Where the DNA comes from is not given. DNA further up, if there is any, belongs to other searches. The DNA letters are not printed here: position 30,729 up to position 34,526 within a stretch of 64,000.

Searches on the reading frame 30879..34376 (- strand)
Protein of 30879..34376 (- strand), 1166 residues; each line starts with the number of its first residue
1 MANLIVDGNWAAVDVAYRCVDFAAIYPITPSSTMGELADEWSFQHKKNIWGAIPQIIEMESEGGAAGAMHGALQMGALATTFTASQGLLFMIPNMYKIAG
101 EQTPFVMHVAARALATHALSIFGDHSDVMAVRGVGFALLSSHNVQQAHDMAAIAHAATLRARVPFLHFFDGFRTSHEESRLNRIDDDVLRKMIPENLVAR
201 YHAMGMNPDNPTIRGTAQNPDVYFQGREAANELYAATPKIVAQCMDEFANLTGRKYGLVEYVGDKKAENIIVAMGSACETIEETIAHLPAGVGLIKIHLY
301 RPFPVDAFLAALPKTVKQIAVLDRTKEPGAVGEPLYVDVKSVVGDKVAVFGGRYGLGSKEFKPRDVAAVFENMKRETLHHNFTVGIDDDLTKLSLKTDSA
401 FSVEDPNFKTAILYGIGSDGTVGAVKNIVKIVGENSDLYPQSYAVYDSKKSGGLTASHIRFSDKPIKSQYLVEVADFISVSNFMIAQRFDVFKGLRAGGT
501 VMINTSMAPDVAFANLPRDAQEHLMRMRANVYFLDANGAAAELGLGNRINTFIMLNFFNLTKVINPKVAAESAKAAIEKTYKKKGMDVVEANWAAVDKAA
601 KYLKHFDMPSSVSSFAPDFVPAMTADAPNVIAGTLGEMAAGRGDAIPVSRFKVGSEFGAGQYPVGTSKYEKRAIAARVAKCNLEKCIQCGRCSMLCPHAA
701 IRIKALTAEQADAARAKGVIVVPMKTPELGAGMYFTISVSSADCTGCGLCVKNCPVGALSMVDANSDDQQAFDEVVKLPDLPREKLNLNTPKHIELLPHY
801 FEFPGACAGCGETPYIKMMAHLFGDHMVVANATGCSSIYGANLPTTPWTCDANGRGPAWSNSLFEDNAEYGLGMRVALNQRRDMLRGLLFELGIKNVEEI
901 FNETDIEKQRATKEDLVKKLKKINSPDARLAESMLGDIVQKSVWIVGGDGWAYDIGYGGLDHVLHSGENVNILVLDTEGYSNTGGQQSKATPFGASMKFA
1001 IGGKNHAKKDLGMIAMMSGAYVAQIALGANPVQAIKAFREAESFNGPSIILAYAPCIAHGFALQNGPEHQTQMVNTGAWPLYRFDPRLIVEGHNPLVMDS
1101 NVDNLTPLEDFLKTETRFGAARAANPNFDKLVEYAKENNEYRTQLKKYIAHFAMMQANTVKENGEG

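Call 54: search_protein_families(library=pfam, proteins=[window:30879-34376:-], max_evalue=0.00001)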
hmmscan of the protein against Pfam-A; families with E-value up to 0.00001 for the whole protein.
window:30879-34376:- (1166 aa): 14 families
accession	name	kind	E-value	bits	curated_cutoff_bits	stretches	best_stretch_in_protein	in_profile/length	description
PF01855.24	POR_N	-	6.5e-77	258.8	27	1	16-245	3-230/231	Pyruvate flavodoxin/ferredoxin oxidoreductase, thiamine diP-bdg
PF01558.24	POR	-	1.3e-26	94.2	27.4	1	417-600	1-172/173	Pyruvate ferredoxin/flavodoxin oxidoreductase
PF10371.14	EKR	-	5.2e-14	52.3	27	1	621-675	6-55/55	Domain of unknown function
PF17147.9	PFOR_II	-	1.6e-13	51.3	27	1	267-366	1-102/102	Pyruvate:ferredoxin oxidoreductase core domain II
PF12838.12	Fer4_7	-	1.8e-12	47.9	27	1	685-758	1-52/52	4Fe-4S dicluster domain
PF00037.32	Fer4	-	2e-11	43.6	21.1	1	739-759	3-23/24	4Fe-4S binding domain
PF13187.11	Fer4_9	-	9.9e-09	35.5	27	1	685-758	1-51/52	4Fe-4S dicluster domain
PF14697.11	Fer4_21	-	1.6e-08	34.9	35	0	737-761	34-59/59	4Fe-4S dicluster domain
PF13484.11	Fer4_16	-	3.4e-08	34.6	30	0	685-705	1-22/66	4Fe-4S double cluster binding domain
PF12837.12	Fer4_6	-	4.7e-08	33.1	25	0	737-759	2-24/24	4Fe-4S binding domain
PF02775.26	TPP_enzyme_C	-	4.8e-08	33.4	21.9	1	940-1050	46-149/151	Thiamine pyrophosphate enzyme, C-terminal TPP binding domain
PF13237.11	Fer4_10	-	1.1e-06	28.9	25.5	0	739-764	4-22/53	4Fe-4S dicluster domain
PF12797.12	Fer4_2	-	1.3e-06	28.4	24.5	0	741-756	7-22/22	4Fe-4S binding domain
PF13183.11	Fer4_8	-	3.8e-06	27.8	27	1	683-757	2-67/68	4Fe-4S dicluster domain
